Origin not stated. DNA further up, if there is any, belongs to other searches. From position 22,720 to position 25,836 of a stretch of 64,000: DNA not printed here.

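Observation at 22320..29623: Translationally coupled secreted operon (939-aa unknown protein, VWA protein, VWA-TPR protein) divergent from a dual-specificity phosphatase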

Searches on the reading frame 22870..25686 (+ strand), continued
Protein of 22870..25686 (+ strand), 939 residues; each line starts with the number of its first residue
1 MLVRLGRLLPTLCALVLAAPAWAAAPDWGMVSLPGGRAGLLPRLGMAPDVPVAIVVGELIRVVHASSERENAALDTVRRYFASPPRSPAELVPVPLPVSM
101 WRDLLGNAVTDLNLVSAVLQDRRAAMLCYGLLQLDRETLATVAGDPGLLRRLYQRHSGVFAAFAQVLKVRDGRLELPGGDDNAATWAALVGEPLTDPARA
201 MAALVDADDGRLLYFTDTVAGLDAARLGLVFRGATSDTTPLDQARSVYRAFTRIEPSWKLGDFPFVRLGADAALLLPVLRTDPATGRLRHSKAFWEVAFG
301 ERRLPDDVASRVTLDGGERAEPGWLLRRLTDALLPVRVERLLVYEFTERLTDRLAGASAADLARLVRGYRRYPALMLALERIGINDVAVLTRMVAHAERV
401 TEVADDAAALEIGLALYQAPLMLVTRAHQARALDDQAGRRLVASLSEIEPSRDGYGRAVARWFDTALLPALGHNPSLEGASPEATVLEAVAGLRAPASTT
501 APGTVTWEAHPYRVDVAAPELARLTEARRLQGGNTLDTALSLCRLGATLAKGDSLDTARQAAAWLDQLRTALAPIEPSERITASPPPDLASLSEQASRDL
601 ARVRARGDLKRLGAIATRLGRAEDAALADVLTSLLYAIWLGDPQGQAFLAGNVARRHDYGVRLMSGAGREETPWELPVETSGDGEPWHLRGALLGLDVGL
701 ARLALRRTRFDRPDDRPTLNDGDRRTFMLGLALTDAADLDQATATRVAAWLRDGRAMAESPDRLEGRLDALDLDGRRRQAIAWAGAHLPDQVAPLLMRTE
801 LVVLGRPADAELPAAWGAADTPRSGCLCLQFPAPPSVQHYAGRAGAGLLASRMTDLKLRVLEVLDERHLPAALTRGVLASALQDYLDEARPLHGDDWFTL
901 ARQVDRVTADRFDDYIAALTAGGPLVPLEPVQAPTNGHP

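Call 98: search_protein_families(library=pfam, proteins=[L004:9369-9998:+, L011:7345-7998:+], max_evalue=0.05)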
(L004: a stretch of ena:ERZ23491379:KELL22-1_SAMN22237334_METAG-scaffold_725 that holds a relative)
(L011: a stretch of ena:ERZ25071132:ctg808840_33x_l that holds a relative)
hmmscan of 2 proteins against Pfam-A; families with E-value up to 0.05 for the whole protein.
L004:9369-9998:+ (209 aa): 0 families

L011:7345-7998:+ (217 aa): 0 families

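Call 102: find_related_loci(query=A6, collection=metagenome_contigs, flank=6000)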
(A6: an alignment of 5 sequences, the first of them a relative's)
Query A6 (935 aa) in metagenome_contigs; peptide patterns used: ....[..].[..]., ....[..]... (x = any residue, [..] = any of these).
600 stretches matched a pattern (row limit reached: there are more); 40 encode a relative of the query (tblastn E <= 1e-3); 40 distinct loci.
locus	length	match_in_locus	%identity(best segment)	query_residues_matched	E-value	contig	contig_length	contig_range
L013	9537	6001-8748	46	26-935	0e+0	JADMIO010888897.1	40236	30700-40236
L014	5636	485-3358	42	1-928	0e+0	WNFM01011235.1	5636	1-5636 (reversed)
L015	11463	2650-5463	43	22-925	0e+0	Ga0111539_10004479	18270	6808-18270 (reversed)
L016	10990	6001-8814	43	22-925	0e+0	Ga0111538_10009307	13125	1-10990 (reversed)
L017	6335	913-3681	42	3-925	0e+0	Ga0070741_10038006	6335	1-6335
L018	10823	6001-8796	41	20-925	0e+0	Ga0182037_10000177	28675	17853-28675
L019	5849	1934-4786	42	1-925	0e+0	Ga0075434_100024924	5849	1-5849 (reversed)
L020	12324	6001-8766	43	22-925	0e+0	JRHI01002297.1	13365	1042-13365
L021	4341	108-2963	41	1-925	0e+0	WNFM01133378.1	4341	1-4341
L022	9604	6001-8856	41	1-925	0e+0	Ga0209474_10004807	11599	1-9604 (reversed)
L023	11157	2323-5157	41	12-935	0e+0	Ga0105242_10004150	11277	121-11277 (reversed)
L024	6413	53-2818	41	7-926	0e+0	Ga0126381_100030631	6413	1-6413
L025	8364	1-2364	43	132-925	0e+0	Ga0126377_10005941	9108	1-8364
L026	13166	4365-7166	41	21-925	0e+0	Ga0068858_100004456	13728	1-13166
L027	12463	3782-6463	40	11-924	2e-177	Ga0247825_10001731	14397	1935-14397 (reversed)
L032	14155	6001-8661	39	20-925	5e-165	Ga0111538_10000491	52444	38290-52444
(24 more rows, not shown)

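Call 107: search_protein_families(library=pfam, proteins=[L032:10131-12266:+, L032:12318-13739:+, L027:8462-10669:-, L027:8483-10312:+, L027:11013-12224:-], max_evalue=0.001)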
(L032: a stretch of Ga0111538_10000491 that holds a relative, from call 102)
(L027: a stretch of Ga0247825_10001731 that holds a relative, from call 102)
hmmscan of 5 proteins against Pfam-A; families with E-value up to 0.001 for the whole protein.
L032:10131-12266:+ (711 aa): 4 families
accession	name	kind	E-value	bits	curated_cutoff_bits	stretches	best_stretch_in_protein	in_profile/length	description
PF08308.17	PEGA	-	1.2e-29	102.5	20.8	2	644-710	2-68/71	PEGA domain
PF00069.31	Pkinase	-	4.5e-08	33.2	31.7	1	21-294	4-253/263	Protein kinase domain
PF13620.12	CarboxypepD_reg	-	3e-05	24.7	32.3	0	586-625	42-81/82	Carboxypeptidase regulatory-like domain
PF10511.15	Cementoin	-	8.5e-05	22.5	27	0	351-376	1-26/30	Trappin protein transglutaminase binding domain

L032:12318-13739:+ (473 aa): 2 families
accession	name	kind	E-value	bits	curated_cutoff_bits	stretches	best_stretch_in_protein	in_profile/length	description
PF13091.12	PLDc_2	-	1.4e-32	112.8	27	2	282-420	1-123/132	PLD-like domain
PF00614.28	PLDc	-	6.1e-08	32.8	21.9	0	154-176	6-28/28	Phospholipase D Active site motif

L027:8462-10669:- (735 aa): 0 families

L027:8483-10312:+ (609 aa): 2 families
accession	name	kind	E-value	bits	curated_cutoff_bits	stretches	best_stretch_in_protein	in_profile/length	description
PF01314.23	AFOR_C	-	4.7e-40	138.4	27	1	270-575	23-345/385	Aldehyde ferredoxin oxidoreductase, domains 2 & 3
PF02730.20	AFOR_N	-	2.5e-38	132.3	29.8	1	21-233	5-197/199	Aldehyde ferredoxin oxidoreductase, N-terminal domain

L027:11013-12224:- (403 aa): 2 families
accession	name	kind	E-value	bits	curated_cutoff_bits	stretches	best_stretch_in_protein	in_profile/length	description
PF00696.33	AA_kinase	-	3.4e-48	164.8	24.9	1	3-227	2-231/234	Amino acid kinase family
PF22468.2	ACT_9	-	0.0006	20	27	0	355-393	20-60/61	ACT domain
